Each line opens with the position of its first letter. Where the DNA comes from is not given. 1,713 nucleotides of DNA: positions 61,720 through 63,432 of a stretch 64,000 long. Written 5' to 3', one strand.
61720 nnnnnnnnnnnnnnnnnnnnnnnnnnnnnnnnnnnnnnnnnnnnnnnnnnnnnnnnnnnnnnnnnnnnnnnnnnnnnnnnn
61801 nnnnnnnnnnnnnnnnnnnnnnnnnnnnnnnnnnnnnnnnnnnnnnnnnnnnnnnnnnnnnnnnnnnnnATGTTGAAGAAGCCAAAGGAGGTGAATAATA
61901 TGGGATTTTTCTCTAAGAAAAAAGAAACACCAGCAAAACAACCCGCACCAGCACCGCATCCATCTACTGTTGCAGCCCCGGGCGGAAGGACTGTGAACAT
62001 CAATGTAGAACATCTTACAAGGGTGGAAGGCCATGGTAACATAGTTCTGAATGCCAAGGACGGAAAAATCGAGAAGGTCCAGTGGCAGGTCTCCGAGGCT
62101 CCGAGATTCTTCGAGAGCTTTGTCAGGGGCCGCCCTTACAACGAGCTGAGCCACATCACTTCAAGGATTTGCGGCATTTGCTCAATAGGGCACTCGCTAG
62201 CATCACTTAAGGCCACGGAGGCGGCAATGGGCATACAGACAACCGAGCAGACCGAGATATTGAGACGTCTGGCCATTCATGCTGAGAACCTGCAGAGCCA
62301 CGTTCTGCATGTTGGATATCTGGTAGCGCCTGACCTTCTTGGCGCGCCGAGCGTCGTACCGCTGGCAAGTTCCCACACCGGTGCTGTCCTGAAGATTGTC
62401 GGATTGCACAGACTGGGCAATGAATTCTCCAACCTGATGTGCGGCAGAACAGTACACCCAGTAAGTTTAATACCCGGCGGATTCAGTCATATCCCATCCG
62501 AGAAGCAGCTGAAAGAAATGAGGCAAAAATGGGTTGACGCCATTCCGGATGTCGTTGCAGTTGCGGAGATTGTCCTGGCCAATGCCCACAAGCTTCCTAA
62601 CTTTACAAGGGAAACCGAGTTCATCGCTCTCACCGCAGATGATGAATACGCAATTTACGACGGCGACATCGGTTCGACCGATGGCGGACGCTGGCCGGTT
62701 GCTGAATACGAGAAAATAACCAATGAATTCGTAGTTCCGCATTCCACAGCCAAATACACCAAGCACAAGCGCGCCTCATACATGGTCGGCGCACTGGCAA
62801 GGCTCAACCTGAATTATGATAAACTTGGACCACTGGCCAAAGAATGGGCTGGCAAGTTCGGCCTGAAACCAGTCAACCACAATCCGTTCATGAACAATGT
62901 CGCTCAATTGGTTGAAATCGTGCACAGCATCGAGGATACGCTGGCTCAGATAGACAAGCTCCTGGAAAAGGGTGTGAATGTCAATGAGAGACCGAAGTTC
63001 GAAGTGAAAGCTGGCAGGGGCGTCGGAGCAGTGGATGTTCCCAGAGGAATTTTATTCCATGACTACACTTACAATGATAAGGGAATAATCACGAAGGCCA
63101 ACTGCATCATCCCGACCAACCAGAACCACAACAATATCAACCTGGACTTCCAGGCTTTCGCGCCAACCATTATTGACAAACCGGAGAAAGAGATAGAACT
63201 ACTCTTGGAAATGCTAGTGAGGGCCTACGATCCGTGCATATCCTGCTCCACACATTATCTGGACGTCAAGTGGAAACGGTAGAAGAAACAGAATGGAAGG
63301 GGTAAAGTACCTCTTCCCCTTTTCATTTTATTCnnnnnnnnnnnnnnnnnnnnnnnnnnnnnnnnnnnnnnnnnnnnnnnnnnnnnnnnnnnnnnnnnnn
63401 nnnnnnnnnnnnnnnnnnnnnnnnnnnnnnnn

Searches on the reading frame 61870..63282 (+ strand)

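Call 58: search_protein_families(library=pfam, proteins=[window:61870-63282:+], max_evalue=0.00001)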
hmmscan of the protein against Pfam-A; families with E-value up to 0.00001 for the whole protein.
window:61870-63282:+ (470 aa): 1 family
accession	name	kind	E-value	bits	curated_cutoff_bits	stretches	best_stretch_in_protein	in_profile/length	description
PF00374.24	NiFeSe_Hases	-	2.7e-28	99.6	25.8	2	79-158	1-80/508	Nickel-dependent hydrogenase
